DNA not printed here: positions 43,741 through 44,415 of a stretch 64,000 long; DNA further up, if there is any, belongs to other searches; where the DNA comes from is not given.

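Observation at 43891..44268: Unannotated gene with a PAKP-repeat tail inserted between the Rrf2 regulator and sufB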

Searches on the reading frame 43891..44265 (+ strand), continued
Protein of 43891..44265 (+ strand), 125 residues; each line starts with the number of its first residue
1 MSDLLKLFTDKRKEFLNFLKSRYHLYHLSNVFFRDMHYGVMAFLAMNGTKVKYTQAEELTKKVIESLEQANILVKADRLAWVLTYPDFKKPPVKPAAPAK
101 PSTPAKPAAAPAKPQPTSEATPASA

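Call 46: find_encoding_contigs(protein=P0172, flank=7000, max_places=1)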
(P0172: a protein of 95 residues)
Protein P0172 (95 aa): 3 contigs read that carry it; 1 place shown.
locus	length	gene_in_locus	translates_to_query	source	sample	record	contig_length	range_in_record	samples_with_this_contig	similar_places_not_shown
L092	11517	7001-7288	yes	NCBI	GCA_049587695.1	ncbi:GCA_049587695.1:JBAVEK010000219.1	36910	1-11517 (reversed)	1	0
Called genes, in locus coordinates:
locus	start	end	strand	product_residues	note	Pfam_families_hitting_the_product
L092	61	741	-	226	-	-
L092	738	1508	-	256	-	PF00005:ABC_tran, PF13304:AAA_21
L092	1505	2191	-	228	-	-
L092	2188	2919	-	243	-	-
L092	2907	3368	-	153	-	-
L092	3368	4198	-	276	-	PF12679:ABC2_membrane_2 (weak)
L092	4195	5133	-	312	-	PF00005:ABC_tran, PF13304:AAA_21 (faint)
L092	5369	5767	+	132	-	PF02082:Rrf2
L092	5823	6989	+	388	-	PF00266:Aminotran_5, PF01041:DegT_DnrJ_EryC1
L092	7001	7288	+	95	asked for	-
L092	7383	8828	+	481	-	PF19295:SufBD_N, PF01458:SUFBD_core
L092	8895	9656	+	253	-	PF00005:ABC_tran, PF02463:SMC_N (faint)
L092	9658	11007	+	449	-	PF19295:SufBD_N, PF01458:SUFBD_core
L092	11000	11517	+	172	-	PF00266:Aminotran_5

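Call 50: list_cluster_members(proteins=[P0224, P0233, P0248, P0253, P0261, P0264, P0164, P0177, P0150, P0142])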
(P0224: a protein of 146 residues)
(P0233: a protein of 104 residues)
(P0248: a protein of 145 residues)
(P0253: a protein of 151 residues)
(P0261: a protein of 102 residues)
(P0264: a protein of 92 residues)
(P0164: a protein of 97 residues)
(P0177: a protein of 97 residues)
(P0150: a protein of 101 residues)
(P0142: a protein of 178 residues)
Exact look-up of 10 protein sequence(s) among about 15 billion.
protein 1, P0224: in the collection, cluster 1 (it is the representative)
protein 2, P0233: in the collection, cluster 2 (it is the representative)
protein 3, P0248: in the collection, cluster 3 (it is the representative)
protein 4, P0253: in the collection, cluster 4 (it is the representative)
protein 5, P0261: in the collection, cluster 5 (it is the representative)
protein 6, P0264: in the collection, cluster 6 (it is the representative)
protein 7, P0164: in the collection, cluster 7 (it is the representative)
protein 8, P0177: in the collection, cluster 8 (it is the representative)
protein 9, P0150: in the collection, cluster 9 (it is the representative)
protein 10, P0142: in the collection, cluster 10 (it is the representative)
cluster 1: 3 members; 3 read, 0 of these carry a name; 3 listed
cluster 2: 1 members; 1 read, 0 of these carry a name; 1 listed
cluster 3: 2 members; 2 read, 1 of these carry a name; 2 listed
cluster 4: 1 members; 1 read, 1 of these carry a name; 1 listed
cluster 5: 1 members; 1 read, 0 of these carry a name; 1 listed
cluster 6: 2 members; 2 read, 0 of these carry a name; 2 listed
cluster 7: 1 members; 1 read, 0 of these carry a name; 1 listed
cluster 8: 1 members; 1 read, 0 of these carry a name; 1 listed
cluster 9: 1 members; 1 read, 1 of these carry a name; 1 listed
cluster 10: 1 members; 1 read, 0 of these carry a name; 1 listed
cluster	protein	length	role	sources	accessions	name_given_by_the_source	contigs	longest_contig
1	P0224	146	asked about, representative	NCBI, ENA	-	-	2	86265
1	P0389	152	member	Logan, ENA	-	-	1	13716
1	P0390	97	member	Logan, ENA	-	-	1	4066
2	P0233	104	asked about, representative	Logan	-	-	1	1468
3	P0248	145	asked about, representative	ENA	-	-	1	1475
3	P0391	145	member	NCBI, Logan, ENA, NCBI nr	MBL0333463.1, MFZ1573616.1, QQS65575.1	MAG: hypothetical protein IPP08_07220 [Chlorobiota bacterium] | hypothetical protein [Chlorobiota bacterium]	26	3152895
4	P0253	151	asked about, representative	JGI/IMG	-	hypothetical protein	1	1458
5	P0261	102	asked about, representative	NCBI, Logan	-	-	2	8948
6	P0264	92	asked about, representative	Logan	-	-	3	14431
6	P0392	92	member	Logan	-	-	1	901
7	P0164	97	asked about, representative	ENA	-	-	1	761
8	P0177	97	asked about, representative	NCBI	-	-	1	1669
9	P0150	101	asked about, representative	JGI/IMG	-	hypothetical protein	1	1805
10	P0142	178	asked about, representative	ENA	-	-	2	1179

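Call 51: find_encoding_contigs(protein=P0391, flank=7000, max_places=1)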
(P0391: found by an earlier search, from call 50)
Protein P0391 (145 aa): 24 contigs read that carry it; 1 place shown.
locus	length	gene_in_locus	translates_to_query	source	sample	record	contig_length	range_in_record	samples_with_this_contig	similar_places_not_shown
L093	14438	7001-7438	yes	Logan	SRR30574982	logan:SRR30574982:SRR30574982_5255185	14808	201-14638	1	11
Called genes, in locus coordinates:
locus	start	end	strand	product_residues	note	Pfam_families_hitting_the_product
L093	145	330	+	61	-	-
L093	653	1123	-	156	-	PF00578:AhpC-TSA, PF08534:Redoxin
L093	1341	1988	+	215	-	PF04542:Sigma70_r2, PF08281:Sigma70_r4_2, PF04545:Sigma70_r4 (weak)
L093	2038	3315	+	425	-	-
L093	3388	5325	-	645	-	PF02824:TGS, PF07973:tRNA_SAD, PF00587:tRNA-synt_2b, PF03129:HGTP_anticodon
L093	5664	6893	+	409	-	PF00266:Aminotran_5, PF01053:Cys_Met_Meta_PP (weak), PF01212:Beta_elim_lyase, PF01041:DegT_DnrJ_EryC1 (weak)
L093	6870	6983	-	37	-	-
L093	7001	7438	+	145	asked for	-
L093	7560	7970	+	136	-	PF01592:NifU_N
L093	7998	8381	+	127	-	PF01521:Fe-S_biosyn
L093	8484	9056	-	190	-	-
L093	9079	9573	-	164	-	-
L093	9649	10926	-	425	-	PF00675:Peptidase_M16, PF05193:Peptidase_M16_C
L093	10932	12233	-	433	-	PF13623:SurA_N_2 (weak), PF13624:SurA_N_3, PF09312:SurA_N, PF13145:Rotamase_2 (weak), PF13616:Rotamase_3, PF00639:Rotamase, PF13616:Rotamase_3, PF00639:Rotamase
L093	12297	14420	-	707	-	PF13616:Rotamase_3, PF00639:Rotamase, PF13616:Rotamase_3, PF13145:Rotamase_2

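Call 52: find_encoding_contigs(protein=P0264, flank=7000, max_places=1)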
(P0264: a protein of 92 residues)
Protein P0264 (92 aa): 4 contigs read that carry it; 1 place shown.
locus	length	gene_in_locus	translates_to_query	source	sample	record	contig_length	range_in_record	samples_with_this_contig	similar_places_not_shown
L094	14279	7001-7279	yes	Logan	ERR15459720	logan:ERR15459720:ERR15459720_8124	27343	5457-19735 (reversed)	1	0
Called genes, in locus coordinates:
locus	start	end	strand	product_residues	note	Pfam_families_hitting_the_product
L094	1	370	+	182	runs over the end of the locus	PF14697:Fer4_21 (faint), PF00037:Fer4 (weak), PF13237:Fer4_10 (faint), PF12838:Fer4_7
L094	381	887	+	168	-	PF00499:Oxidored_q3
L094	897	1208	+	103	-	PF00420:Oxidored_q2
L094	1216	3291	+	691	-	PF00662:Proton_antipo_N, PF00361:Proton_antipo_M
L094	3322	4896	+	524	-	PF00361:Proton_antipo_M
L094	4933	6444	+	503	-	PF00361:Proton_antipo_M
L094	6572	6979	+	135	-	PF02082:Rrf2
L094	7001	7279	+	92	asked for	-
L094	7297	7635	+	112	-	PF01521:Fe-S_biosyn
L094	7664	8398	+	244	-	PF00081:Sod_Fe_N, PF02777:Sod_Fe_C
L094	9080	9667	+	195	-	PF00081:Sod_Fe_N, PF02777:Sod_Fe_C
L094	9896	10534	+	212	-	PF02190:LON_substr_bdg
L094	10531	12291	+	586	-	PF02386:TrkH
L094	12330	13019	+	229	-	PF02254:TrkA_N, PF03446:NAD_binding_2 (weak), PF03807:F420_oxidored (faint), PF02080:TrkA_C (weak)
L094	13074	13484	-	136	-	PF02823:ATP-synt_DE_N, PF00401:ATP-synt_DE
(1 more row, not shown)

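Call 65: search_protein_families(library=pfam, proteins=[L078:4763-5965:+, L078:5965-6243:+, L078:6279-6902:+, L078:7442-8740:+, L078:8736-9617:+], max_evalue=0.001)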
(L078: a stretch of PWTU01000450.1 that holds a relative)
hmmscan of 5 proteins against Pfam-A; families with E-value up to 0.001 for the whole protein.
L078:4763-5965:+ (401 aa): 4 families
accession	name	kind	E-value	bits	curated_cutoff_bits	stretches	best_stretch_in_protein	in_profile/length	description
PF00266.25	Aminotran_5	-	2.6e-86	290.4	21.5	1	6-369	1-370/371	Aminotransferase class-V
PF00155.27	Aminotran_1_2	-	1.5e-05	24.8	19.7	1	51-179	45-185/361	Aminotransferase class I and II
PF01212.27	Beta_elim_lyase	-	2.4e-05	24.3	27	1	67-181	49-170/288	Beta-eliminating lyase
PF01041.23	DegT_DnrJ_EryC1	-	4.6e-05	23.2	19.8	1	71-186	45-152/360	DegT/DnrJ/EryC1/StrS aminotransferase family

L078:5965-6243:+ (93 aa): 0 families

L078:6279-6902:+ (208 aa): 2 families
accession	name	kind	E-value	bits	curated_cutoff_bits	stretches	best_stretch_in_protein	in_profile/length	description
PF02777.23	Sod_Fe_C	-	2.1e-24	85.9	20.9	1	102-202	4-102/102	Iron/manganese superoxide dismutases, C-terminal domain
PF00081.27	Sod_Fe_N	-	1.3e-13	51.6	27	1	21-91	14-81/82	Iron/manganese superoxide dismutases, alpha-hairpin domain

L078:7442-8740:+ (433 aa): 0 families

L078:8736-9617:+ (294 aa): 1 family
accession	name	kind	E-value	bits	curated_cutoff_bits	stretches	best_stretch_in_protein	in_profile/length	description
PF00809.28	Pterin_bind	-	2.3e-86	289.9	25.5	1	26-265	1-244/244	Pterin binding enzyme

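Call 70: list_cluster_members(proteins=[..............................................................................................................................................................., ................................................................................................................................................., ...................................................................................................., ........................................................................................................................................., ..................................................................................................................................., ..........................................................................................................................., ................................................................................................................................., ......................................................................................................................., P0185, P0001])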
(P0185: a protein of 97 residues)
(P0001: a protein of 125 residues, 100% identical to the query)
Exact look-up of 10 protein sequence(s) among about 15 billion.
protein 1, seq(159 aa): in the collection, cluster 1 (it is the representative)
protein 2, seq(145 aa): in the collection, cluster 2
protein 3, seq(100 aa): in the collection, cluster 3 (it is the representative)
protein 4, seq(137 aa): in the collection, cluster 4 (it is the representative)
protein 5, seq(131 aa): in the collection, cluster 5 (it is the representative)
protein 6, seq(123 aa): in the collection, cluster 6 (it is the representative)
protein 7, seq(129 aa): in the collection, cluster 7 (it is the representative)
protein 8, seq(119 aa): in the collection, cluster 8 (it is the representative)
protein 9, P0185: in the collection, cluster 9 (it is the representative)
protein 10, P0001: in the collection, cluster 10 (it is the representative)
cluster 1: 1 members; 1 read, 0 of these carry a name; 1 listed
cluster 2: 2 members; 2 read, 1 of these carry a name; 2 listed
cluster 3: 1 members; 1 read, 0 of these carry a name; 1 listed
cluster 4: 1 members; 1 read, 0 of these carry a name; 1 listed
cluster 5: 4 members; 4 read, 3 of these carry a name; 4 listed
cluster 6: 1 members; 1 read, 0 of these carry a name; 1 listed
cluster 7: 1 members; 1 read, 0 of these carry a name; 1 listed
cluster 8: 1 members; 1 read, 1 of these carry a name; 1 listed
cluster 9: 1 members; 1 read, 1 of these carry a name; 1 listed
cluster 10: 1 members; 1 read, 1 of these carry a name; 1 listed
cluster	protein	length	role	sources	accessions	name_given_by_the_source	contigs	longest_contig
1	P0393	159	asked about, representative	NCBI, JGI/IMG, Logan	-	-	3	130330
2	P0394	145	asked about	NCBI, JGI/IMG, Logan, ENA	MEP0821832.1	MAG: hypothetical protein HRF44_03195 [Ignavibacterium sp.] | hypothetical protein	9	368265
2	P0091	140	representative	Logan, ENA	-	-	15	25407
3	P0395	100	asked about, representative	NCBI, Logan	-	-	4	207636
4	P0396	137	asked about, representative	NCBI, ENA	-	-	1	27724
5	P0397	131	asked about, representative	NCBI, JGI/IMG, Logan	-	-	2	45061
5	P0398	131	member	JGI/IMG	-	hypothetical protein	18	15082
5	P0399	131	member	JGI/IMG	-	hypothetical protein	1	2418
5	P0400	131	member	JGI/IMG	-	hypothetical protein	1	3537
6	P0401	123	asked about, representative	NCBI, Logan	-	-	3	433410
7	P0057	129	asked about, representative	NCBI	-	-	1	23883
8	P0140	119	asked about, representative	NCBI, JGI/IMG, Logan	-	hypothetical protein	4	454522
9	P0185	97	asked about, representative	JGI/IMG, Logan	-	hypothetical protein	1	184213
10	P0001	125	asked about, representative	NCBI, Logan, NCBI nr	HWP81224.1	MAG TPA: hypothetical protein VNN76_01060 [Bacteroidota bacterium] | hypothetical protein [Bacteroidota bacterium]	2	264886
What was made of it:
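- Independent public gene calls match exactly (call 70).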

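Call 75: search_protein_families(library=pfam, alignment_id=A3, max_evalue=1)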
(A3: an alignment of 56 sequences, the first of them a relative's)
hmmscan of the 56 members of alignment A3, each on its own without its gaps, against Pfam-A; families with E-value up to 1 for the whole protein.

A. member 1, P0147 (108 aa): 0 families

B. families by the number of members that match (of 56 scanned): 46 families (the first 25 are shown)
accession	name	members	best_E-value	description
PF25166.1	CoiA_C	2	0.0019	Competence protein CoiA, C-terminal domain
PF25244.1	PML_C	2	0.016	PML, C-terminal domain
PF23582.1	WH_RGF3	2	0.042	RGF3 winged helix domain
PF12552.13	DUF3741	2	0.1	Protein of unknown function (DUF3741)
PF20420.3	DUF6702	1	0.0024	Domain of unknown function (DUF6702)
PF08730.15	Rad33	1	0.0026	Rad33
PF24626.1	SH3_Tf2-1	1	0.0027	Tf2-1-like, SH3 domain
PF07833.16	Cu_amine_oxidN1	1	0.0057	Copper amine oxidase N-terminal domain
PF21907.4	SAM_CEP-1_C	1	0.0065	CEP-1 C-terminal SAM domain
PF12362.13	DUF3646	1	0.0088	DNA polymerase III gamma and tau subunits C terminal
PF23131.1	DotY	1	0.015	DotY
PF02732.21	ERCC4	1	0.016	ERCC4 domain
PF22958.2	Ltn1_1st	1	0.027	E3 ubiquitin-protein ligase listerin, N-terminal domain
PF21873.2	Thioredoxin_17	1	0.027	Thioredoxin-like domain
PF24316.1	Tli3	1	0.033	T6SS Tli3 immunity protein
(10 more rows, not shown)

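Call 76: search_solved_structures(query=A3, max_evalue=10)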
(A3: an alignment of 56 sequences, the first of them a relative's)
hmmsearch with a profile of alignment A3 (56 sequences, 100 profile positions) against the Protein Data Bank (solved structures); distinct sequences matched with E-value up to 10: 0.
